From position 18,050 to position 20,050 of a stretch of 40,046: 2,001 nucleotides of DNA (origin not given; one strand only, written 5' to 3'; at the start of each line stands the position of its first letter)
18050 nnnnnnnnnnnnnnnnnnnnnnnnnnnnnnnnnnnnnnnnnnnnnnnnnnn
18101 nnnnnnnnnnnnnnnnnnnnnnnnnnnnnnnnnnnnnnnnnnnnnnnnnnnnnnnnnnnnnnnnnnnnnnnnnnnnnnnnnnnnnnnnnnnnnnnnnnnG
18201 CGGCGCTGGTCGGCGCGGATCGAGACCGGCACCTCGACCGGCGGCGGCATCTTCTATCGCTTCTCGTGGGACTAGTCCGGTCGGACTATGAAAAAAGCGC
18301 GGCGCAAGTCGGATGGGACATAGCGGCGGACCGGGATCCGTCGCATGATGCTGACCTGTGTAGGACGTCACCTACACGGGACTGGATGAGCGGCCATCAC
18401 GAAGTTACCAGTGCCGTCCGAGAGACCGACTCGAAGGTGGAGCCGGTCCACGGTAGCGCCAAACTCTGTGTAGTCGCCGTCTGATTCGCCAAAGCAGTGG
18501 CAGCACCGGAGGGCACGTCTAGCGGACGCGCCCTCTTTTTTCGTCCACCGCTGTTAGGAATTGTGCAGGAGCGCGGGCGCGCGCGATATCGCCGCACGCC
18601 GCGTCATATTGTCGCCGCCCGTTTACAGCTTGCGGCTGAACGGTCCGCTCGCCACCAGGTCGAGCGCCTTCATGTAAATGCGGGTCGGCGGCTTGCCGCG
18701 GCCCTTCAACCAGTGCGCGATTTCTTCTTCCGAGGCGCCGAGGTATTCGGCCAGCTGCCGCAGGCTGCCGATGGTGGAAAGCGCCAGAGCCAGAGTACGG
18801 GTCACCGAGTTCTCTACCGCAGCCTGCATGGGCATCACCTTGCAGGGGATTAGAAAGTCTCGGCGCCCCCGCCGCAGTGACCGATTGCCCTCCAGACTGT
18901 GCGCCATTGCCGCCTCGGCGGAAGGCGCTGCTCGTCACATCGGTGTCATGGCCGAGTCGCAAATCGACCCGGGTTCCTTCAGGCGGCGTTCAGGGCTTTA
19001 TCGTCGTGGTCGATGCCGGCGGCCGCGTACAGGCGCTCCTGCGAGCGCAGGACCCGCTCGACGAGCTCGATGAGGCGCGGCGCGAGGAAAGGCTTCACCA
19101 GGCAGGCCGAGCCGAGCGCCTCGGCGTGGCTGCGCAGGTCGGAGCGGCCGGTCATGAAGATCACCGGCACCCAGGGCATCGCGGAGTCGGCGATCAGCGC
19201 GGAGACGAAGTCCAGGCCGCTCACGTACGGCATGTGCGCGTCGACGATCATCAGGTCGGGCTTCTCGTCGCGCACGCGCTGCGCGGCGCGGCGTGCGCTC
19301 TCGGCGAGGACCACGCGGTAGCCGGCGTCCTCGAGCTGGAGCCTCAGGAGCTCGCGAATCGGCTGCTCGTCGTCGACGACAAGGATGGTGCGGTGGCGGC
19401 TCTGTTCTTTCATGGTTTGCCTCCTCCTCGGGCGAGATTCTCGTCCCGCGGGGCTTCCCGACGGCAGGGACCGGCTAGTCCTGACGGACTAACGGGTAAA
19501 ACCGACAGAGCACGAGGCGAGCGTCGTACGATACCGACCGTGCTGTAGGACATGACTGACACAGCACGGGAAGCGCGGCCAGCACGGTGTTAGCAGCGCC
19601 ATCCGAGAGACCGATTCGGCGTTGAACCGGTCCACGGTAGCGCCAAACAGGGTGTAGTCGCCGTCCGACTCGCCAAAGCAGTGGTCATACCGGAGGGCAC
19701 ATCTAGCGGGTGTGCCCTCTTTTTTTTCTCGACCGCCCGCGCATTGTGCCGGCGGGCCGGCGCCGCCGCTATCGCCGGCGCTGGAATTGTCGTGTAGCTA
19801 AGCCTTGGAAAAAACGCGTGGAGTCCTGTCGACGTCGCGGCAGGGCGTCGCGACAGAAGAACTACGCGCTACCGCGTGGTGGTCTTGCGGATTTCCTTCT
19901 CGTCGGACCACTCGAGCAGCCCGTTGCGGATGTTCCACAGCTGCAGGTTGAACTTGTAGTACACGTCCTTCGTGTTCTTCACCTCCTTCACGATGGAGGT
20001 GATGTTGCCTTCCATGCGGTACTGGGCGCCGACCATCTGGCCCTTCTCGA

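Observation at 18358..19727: Two paralogous ~185-nt terminator-ended RNA genes bracket an orphan response regulator and a small HTH gene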

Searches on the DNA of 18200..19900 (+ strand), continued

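Call 36: search_with_rna_model(model_id=R1, sources=[window, L001, L017, L018, L020, L022, L025, L010, L028, L032, L033, L034, L035, L036, L037, L038, L039, L040, L041, L042, L043, L044, L045, L046, L047, L048, L049, L050, L051, L052, L053, L054, L055, L056, L057, L058, L059, L060, L061, L062, L063, L064, L065, L066, L067, L068, L069, L070, L071, L072, L073, L074, L075, L076, L077, L078, L079, L080, L081, L082, L083, L084, L085, L086, L087, L088, L089, L090, L091, L092, L093, L094, L095, L096, L097, L098, L099, L100, L101, L102, L103, L104, L105, L106, L107, L108, L109, L110, L111, L112, L113, L114, L115, L116, L117, L118, L119, L120, L121, L122], make_alignment=true, max_evalue=0.00001)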
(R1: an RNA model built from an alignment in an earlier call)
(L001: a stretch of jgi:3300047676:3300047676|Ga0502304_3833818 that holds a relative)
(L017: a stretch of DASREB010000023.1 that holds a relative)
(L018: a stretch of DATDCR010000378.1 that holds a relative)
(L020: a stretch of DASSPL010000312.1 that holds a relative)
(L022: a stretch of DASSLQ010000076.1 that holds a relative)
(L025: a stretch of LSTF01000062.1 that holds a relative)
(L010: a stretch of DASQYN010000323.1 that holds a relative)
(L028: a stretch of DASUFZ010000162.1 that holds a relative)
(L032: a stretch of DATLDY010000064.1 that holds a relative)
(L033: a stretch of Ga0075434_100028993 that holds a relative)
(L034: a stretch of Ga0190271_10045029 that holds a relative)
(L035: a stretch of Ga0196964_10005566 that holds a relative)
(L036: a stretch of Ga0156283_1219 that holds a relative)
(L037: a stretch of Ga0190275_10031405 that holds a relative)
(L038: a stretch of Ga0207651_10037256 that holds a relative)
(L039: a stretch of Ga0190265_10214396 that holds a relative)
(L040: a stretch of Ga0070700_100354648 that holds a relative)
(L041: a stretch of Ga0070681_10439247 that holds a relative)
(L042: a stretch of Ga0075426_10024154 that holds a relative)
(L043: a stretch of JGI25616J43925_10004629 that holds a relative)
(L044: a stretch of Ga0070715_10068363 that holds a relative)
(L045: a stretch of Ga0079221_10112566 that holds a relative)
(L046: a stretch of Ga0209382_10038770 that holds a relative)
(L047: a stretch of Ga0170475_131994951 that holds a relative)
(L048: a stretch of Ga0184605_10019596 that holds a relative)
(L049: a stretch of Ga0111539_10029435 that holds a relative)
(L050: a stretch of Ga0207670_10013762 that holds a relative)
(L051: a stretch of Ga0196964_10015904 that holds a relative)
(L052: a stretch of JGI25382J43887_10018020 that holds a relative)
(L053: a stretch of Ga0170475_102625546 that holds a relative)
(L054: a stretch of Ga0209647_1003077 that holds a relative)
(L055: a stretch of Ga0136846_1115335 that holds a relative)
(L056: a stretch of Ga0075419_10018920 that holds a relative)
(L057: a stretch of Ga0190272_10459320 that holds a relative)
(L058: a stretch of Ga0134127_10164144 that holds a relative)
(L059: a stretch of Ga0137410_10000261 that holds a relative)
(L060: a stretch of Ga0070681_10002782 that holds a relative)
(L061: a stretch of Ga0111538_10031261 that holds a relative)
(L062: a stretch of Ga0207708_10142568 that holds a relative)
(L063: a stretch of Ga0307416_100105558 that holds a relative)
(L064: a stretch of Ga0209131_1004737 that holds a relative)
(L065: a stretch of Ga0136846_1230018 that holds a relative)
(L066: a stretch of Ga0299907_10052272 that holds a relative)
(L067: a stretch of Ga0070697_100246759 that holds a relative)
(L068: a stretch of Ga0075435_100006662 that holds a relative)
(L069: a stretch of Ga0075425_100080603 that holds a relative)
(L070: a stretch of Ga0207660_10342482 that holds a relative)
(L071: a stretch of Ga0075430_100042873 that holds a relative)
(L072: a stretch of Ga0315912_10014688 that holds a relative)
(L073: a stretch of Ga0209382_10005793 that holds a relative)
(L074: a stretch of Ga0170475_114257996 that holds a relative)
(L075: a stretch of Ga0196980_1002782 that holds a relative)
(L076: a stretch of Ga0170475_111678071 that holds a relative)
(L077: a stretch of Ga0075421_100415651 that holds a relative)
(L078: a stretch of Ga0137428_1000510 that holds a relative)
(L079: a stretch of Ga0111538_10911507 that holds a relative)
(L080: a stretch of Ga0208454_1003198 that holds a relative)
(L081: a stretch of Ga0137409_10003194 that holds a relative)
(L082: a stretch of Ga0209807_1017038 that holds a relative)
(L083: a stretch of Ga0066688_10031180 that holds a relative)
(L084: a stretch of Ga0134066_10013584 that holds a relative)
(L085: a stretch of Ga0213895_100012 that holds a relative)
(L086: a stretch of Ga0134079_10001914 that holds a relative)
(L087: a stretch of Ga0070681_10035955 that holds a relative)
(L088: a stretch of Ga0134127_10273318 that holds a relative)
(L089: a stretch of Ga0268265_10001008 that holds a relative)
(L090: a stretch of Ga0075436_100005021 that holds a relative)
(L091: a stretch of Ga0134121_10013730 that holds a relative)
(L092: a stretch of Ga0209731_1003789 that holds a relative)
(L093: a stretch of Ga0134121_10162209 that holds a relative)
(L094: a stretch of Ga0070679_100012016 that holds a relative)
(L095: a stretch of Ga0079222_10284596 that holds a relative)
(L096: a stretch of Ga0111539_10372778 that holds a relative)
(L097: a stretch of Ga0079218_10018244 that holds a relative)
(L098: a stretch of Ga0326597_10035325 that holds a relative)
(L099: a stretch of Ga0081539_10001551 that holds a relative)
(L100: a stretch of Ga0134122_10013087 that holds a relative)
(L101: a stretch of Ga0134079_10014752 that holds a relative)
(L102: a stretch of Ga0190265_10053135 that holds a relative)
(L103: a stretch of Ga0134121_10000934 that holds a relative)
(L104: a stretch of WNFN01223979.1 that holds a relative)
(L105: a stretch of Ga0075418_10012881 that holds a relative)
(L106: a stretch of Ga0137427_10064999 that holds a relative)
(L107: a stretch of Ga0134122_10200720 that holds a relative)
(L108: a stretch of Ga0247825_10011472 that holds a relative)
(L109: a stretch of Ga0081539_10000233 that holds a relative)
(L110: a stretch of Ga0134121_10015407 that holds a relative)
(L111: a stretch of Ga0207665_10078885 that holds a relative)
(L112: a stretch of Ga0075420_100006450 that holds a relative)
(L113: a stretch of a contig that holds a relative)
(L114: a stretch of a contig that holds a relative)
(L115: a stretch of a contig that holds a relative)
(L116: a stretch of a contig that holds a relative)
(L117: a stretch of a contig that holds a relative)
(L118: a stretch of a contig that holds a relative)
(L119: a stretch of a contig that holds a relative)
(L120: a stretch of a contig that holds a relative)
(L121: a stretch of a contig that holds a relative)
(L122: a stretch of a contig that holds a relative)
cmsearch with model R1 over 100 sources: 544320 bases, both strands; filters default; matches with E-value up to 0.00001: 120.
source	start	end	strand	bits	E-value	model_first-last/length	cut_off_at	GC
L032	6529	6718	-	214.2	4.5e-47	1-194/194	no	0.59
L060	1090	1282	+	212.6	1e-46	1-194/194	no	0.63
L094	6231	6423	+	212.6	1e-46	1-194/194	no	0.63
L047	997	1186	-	211.1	2.3e-46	1-194/194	no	0.62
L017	4388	4577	-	210.6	3e-46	1-194/194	no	0.59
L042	3129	3318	+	210.6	3e-46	1-194/194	no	0.59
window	18350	18542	+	210.3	3.6e-46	1-194/194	no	0.61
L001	4317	4509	-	209.8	4.6e-46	1-194/194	no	0.63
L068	613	802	-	208.5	9.2e-46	1-194/194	no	0.62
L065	3989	4181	+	207.7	1.4e-45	1-194/194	no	0.61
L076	4386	4578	-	207.7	1.4e-45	1-194/194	no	0.61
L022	5232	5423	+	204.6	7e-45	1-194/194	no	0.61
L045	222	409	-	204.3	8.3e-45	1-194/194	no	0.64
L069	3077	3268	-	203.4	1.4e-44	1-194/194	no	0.61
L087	31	221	-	202.8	1.8e-44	1-194/194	no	0.61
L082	2544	2732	-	202.6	2.1e-44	1-194/194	no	0.6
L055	1379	1570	+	201.6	3.5e-44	1-194/194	no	0.61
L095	710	901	+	201.1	4.6e-44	1-194/194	no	0.65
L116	1344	1533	+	200.2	7.4e-44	1-194/194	no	0.62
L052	1595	1785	+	200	8.1e-44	1-194/194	no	0.62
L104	228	416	-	199.7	9.5e-44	1-194/194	no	0.6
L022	4553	4742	+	199.6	9.8e-44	1-194/194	no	0.59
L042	3814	4004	+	199.3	1.2e-43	1-194/194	no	0.62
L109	174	362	-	198.4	1.9e-43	1-194/194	no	0.59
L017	3702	3892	-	198.1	2.2e-43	1-194/194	no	0.63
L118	3681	3871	-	198.1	2.2e-43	1-194/194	no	0.63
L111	308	498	+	198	2.3e-43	1-194/194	no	0.61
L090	6943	7133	+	197.6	2.9e-43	1-194/194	no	0.62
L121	839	1038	-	197.4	3.3e-43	1-194/194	no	0.57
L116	901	1091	+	196.9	4.2e-43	1-194/194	no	0.62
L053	2387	2575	+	196.4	5.3e-43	1-194/194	no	0.59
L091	3642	3831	-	196.4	5.4e-43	1-194/194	no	0.6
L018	651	841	+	195.1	1.1e-42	1-194/194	no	0.6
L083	2487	2674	+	194.9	1.2e-42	1-194/194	no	0.63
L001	2193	2381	-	194.2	1.7e-42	1-194/194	no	0.6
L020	4327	4535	+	194.1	1.8e-42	1-194/194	no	0.55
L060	3136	3327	+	193.4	2.6e-42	1-194/194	no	0.61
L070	17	205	+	192.4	4.4e-42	1-194/194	no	0.58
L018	2289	2479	+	191.1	9.1e-42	1-194/194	no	0.65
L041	213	403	+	190.9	9.7e-42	1-194/194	no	0.65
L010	1185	1392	-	188.7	3.2e-41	1-194/194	no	0.64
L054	8170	8356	+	188.3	4e-41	1-194/194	no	0.6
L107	569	771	+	188.2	4.1e-41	1-194/194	no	0.61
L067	647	836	-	187.1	7.2e-41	1-194/194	no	0.61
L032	4270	4460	-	186.7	9e-41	1-194/194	no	0.59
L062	83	269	+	186.3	1.1e-40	1-194/194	no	0.59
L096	55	241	-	186.2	1.2e-40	1-194/194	no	0.59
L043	3436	3623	-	185.6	1.6e-40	1-194/194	no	0.6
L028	5485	5670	-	184.8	2.4e-40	1-194/194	no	0.66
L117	938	1126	+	184.3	3.2e-40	1-194/194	no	0.62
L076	2463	2656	-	182.7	7.7e-40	1-194/194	no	0.61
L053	2973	3160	+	182.1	1e-39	1-194/194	no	0.6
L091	2918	3106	-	180.4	2.6e-39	1-194/194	no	0.6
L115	1852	2036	-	179.2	4.9e-39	1-194/194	no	0.6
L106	327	517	+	179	5.2e-39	1-194/194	no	0.6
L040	437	631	-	177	1.6e-38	1-194/194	no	0.57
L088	455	645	+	175.4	3.7e-38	1-194/194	no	0.59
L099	13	164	+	174.7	5.1e-38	43-194/194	no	0.62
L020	5598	5805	+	174.6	5.4e-38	1-194/194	no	0.6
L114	1192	1382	+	173.8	8.5e-38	1-194/194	no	0.59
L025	249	443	+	173.4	1e-37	1-194/194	no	0.6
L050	4365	4558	+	172.7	1.5e-37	1-194/194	no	0.63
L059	592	786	+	172.5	1.7e-37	1-194/194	no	0.59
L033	94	284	-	172.1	2.1e-37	1-194/194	no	0.6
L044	341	534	+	172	2.1e-37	1-194/194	no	0.59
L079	492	687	+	170.9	4e-37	1-194/194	no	0.6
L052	2890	3084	+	170.5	4.9e-37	1-194/194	no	0.61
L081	8922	9114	+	169.3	8.9e-37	1-194/194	no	0.59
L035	3406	3595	-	169.3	9.1e-37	1-194/194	no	0.61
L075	303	492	+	166.8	3.5e-36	1-194/194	no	0.62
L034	303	494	+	165.4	6.9e-36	1-194/194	no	0.61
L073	5783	5971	-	165.2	7.8e-36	1-194/194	no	0.61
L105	1622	1810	+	165.2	7.8e-36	1-194/194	no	0.61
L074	643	840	+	165.1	8.3e-36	1-194/194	no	0.59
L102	2271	2452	+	164.4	1.2e-35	1-194/194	no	0.63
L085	643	832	-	163.3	2.2e-35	1-194/194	no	0.62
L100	4619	4806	+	161.7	5.1e-35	1-194/194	no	0.62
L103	9594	9781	+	161.7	5.1e-35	1-194/194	no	0.62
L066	1053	1236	-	161.5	5.7e-35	1-194/194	no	0.59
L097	2101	2290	-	161.2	6.5e-35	1-194/194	no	0.62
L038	1714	1902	-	160.7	8.6e-35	1-194/194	no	0.6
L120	4847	5032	-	160.5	9.4e-35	1-194/194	no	0.63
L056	3219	3404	-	159.7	1.5e-34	1-194/194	no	0.62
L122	929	1114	-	159.7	1.5e-34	1-194/194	no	0.62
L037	2631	2820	-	159.4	1.7e-34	1-194/194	no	0.63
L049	2367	2552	+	159.3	1.8e-34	1-194/194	no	0.61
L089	5650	5835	-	159.3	1.8e-34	1-194/194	no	0.61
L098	5532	5717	+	157.9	3.7e-34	1-194/194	no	0.6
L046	4950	5140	+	157.2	5.5e-34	1-194/194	no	0.62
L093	708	906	+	153.1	4.8e-33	1-194/194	no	0.59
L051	2741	2933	+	149.5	3.1e-32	1-194/194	no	0.6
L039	350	540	-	147.4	9.5e-32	1-194/194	no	0.6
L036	6326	6519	-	146.9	1.2e-31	1-194/194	no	0.6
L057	863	1047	+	146.3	1.7e-31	1-194/194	no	0.61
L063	2272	2461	-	145.9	2.1e-31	1-194/194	no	0.61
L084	1542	1690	-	145.9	2.1e-31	46-194/194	5'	0.64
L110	2825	3015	+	144.5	4.4e-31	1-194/194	no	0.6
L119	1547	1736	-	143.8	6.3e-31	1-194/194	no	0.62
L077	1453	1604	-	142.4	1.3e-30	42-194/194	no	0.63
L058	1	183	-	139.7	5.5e-30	1-181/194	3'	0.62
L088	1209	1425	+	136.4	3.2e-29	1-194/194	no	0.62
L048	519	715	+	135.7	4.8e-29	1-194/194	no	0.58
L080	4440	4649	-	125.3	1.1e-26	1-194/194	no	0.61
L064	8775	8909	+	122.9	4.1e-26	1-140/194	3'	0.6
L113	1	129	+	119.4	2.6e-25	63-194/194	5'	0.62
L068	1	122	-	113.3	6.6e-24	1-124/194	3'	0.62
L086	1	139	-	112.9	8.2e-24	1-140/194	3'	0.6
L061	6758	6897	+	112.5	1e-23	1-142/194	3'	0.59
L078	104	313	-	111.2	2e-23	1-194/194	no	0.63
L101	4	144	-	109.8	4.2e-23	1-194/194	no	0.62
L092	909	1117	+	104.9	5.4e-22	1-194/194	no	0.63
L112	1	107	-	83.9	3.6e-17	1-110/194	3'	0.6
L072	3599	3826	+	72.7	1.3e-14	1-194/194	no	0.61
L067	1359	1526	-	67.7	1.9e-13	84-194/194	5'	0.64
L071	3223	3449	+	67.7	2e-13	1-194/194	no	0.6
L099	573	761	+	67.4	2.3e-13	1-194/194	no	0.67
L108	5077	5243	+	61.7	4.5e-12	1-194/194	no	0.66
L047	1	224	-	54.8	1.8e-10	1-186/194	3'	0.66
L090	6278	6438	+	54.4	2.2e-10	1-194/194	no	0.66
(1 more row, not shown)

Alignment A3: 120 matches aligned to the model, 384 columns, each read 5' to 3' on its own strand. Consensus structure (alignment columns), stored with it:
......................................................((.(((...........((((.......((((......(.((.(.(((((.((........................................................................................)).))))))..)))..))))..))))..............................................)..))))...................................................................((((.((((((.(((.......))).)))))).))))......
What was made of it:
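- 18350..18542 (+): RNA-A (A-type copy). It comprises a 5' hairpin P1 at 18355-18380, a long rod at about 18383-18483 with a variable apical hairpin, and a terminator at 18508-18541 with loop UCUAGCGGA. Covariance-model match of 210.3 bits, E 3.6e-46 (call 36).
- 19533..19726 (+): RNA-B (B-type copy). It comprises P1 at 19538-19569, the rod, and a terminator at 19692-19727. Covariance-model match of 202.1 bits, E 2.6e-44 (call 36).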

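Call 65: search_rna_families(sources=[L001, L017, L020, L022, L025, L028, L035, L036, L046, L048, L057, L071, L072, L073, L085, L088, L092, L093, L102, L110], threshold=gathering)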
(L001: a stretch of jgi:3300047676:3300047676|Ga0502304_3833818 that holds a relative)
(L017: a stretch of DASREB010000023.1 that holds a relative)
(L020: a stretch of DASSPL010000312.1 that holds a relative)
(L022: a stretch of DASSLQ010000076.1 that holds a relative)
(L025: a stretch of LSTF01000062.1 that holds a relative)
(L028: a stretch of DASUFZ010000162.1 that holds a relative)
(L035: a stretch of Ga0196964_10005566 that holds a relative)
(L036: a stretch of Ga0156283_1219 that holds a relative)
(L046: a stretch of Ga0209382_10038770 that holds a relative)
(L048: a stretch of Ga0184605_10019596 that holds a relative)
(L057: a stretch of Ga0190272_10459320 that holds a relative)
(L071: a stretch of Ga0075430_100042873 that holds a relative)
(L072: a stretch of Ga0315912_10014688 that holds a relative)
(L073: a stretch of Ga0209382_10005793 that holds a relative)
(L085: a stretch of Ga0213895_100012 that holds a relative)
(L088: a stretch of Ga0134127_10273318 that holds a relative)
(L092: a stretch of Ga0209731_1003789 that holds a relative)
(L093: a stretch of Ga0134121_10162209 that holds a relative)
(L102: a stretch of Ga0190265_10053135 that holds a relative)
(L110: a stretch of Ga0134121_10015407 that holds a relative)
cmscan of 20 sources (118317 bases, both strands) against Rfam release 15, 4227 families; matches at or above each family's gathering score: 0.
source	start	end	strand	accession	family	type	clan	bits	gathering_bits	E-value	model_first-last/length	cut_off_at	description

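Call 75: search_dna_similar(query=window:18260-19740:+, collection=plasmids, mode=distant, max_rows=10)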
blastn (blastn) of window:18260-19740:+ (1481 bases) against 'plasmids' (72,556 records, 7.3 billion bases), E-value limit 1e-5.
No match.
